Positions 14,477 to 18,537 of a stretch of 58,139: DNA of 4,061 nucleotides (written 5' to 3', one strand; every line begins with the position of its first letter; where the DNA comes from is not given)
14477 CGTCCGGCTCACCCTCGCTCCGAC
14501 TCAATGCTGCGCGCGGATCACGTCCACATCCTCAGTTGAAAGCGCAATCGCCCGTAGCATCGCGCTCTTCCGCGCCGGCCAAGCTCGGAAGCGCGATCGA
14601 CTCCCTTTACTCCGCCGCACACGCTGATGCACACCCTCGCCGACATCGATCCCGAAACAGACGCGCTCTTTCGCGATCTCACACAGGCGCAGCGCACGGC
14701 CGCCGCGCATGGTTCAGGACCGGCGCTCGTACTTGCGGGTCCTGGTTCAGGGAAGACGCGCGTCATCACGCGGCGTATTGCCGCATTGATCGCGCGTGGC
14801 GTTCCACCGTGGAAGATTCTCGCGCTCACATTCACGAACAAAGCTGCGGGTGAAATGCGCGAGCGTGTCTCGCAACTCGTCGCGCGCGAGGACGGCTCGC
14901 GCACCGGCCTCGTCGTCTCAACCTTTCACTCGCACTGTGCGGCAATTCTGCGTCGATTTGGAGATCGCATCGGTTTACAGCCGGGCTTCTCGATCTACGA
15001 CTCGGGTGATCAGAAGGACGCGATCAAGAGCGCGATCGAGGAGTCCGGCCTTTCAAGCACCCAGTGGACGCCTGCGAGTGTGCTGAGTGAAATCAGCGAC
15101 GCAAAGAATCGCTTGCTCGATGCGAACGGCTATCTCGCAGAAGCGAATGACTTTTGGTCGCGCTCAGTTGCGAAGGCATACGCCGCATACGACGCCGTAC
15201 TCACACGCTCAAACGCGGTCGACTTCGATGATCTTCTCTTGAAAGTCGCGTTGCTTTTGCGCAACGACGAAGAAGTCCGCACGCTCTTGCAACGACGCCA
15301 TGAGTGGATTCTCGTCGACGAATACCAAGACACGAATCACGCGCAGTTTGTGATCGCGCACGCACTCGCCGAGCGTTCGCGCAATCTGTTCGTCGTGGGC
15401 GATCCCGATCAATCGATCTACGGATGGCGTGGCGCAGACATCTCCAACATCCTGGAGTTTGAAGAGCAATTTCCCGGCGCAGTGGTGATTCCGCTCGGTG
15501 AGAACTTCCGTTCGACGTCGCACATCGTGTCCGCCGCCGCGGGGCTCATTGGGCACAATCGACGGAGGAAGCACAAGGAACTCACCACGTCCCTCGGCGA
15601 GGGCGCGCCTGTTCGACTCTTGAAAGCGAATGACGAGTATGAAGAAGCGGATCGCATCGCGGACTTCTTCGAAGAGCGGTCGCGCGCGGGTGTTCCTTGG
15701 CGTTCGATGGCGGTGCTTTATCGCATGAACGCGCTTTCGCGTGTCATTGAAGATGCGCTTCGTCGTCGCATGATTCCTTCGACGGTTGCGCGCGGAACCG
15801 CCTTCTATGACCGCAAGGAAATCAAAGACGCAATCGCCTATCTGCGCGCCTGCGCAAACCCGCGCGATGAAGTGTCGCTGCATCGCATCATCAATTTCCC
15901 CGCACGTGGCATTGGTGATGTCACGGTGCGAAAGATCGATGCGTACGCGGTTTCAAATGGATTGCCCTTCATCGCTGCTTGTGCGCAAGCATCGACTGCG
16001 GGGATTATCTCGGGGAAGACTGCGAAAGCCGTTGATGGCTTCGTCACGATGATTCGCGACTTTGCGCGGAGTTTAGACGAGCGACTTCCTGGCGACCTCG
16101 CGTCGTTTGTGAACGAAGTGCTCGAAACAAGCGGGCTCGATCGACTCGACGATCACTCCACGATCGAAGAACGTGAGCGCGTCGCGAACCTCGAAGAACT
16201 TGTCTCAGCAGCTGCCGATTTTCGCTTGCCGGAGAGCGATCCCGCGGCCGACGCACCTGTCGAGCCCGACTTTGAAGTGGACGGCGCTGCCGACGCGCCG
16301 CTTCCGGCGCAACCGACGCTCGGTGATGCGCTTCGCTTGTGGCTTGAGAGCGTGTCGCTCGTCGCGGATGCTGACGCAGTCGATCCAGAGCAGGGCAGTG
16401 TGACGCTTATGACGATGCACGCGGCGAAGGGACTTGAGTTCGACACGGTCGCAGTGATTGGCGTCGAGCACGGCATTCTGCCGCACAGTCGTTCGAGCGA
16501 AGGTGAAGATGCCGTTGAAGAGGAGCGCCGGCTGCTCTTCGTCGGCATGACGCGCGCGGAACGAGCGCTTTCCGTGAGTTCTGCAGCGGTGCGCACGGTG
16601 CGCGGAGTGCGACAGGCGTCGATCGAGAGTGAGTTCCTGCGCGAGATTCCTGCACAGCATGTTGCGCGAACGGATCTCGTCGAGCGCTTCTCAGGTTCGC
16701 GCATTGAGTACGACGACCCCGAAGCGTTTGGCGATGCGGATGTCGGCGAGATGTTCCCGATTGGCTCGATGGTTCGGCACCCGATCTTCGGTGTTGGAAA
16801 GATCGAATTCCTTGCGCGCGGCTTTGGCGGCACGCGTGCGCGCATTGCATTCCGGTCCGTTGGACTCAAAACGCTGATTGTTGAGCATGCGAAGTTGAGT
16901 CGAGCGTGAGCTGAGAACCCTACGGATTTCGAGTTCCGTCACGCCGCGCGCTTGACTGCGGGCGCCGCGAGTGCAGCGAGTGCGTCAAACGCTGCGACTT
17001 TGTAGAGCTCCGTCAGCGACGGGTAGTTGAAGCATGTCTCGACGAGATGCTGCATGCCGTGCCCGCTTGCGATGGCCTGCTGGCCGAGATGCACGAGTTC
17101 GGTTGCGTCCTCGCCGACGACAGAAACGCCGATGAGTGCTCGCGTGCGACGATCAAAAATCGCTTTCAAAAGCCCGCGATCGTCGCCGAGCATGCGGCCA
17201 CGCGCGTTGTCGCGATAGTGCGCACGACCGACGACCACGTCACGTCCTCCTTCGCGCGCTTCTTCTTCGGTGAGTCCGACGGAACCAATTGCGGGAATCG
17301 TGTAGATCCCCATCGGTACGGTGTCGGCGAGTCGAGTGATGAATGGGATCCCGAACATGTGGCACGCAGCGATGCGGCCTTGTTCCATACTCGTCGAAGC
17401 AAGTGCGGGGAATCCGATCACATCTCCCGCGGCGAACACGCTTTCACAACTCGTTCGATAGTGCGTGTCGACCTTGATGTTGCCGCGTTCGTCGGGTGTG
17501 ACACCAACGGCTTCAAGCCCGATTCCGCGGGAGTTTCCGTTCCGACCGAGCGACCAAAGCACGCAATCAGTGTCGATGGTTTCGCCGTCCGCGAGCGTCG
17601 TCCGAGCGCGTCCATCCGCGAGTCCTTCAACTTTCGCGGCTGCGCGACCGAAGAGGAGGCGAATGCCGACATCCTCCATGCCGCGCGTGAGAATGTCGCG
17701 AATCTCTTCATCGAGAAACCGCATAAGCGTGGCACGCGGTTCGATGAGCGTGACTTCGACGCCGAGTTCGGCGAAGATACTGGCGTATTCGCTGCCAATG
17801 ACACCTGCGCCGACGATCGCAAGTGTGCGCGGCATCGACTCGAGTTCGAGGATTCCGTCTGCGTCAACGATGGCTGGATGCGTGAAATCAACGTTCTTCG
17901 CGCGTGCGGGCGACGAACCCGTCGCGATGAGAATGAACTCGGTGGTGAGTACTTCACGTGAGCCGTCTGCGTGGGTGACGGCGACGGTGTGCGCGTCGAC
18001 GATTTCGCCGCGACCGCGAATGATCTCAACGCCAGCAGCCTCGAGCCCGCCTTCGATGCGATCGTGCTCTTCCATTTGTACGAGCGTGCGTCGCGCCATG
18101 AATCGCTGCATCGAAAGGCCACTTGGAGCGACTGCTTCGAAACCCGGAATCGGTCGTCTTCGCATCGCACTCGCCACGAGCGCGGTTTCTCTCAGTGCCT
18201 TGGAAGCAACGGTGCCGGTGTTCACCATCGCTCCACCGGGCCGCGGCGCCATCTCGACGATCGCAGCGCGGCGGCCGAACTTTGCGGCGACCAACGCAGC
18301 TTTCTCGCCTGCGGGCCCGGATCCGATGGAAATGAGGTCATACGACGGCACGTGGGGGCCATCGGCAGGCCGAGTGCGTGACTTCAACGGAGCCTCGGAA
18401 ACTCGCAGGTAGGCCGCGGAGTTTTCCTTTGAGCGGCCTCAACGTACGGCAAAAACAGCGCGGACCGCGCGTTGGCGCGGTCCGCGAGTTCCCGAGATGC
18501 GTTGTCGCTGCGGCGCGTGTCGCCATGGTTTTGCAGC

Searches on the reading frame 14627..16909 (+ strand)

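Call 47: search_protein_families(library=pfam, proteins=[window:14627-16909:+], max_evalue=0.00001)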
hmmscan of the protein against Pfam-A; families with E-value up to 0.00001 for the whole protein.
window:14627-16909:+ (760 aa): 6 families
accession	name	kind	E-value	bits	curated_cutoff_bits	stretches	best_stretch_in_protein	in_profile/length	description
PF00580.27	UvrD-helicase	-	4.7e-82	276.2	23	1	18-283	1-271/271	UvrD/REP helicase N-terminal domain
PF13361.12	UvrD_C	-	1e-61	209.8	25.6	1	289-652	2-347/350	UvrD-like helicase C-terminal domain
PF13245.12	AAA_19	-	4.5e-23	82.3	25.1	1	25-266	4-132/134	AAA domain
PF13538.12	UvrD_C_2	-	4e-08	33.4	27.4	1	592-649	2-50/52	UvrD-like helicase C-terminal domain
PF13604.12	AAA_30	-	1.8e-06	28.2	27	0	20-81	8-66/191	AAA domain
PF01443.25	Viral_helicase1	-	5.7e-06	26.7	21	0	224-266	59-100/228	Viral superfamily 1 RNA helicase core domain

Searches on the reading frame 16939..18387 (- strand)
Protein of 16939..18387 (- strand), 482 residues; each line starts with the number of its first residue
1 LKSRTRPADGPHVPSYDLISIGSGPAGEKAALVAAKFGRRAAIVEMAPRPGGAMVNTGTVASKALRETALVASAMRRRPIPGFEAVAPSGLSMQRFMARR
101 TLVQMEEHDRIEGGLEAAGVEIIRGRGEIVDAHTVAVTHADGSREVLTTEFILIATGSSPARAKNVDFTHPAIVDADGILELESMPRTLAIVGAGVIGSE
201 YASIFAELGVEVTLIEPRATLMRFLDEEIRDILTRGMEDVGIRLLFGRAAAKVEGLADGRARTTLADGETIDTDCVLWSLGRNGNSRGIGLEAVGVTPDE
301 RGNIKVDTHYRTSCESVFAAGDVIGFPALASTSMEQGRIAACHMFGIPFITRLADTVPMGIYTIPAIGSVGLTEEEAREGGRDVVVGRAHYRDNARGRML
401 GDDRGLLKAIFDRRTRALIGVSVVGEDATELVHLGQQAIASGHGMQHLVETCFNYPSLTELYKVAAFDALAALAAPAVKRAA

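Call 47: search_protein_families(library=pfam, proteins=[window:16939-18387:-], max_evalue=0.00001)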
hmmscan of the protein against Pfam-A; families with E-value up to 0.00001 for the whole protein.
window:16939-18387:- (482 aa): 5 families
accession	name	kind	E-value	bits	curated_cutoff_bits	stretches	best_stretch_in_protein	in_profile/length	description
PF07992.20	Pyr_redox_2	-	7.3e-60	203.3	26.1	1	17-337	2-291/291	Pyridine nucleotide-disulphide oxidoreductase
PF02852.28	Pyr_redox_dim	-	7.3e-27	94.2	25.3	1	357-464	1-108/110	Pyridine nucleotide-disulphide oxidoreductase, dimerisation domain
PF00070.33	Pyr_redox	-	1.9e-21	76.8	22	1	189-264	2-78/82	Pyridine nucleotide-disulphide oxidoreductase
PF13450.12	NAD_binding_8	-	4e-07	30.7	21.9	0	21-54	2-35/68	NAD(P)-binding Rossmann-like domain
PF02737.24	3HCDH_N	-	8.9e-06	26.2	22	0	189-239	2-52/180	3-hydroxyacyl-CoA dehydrogenase, NAD binding domain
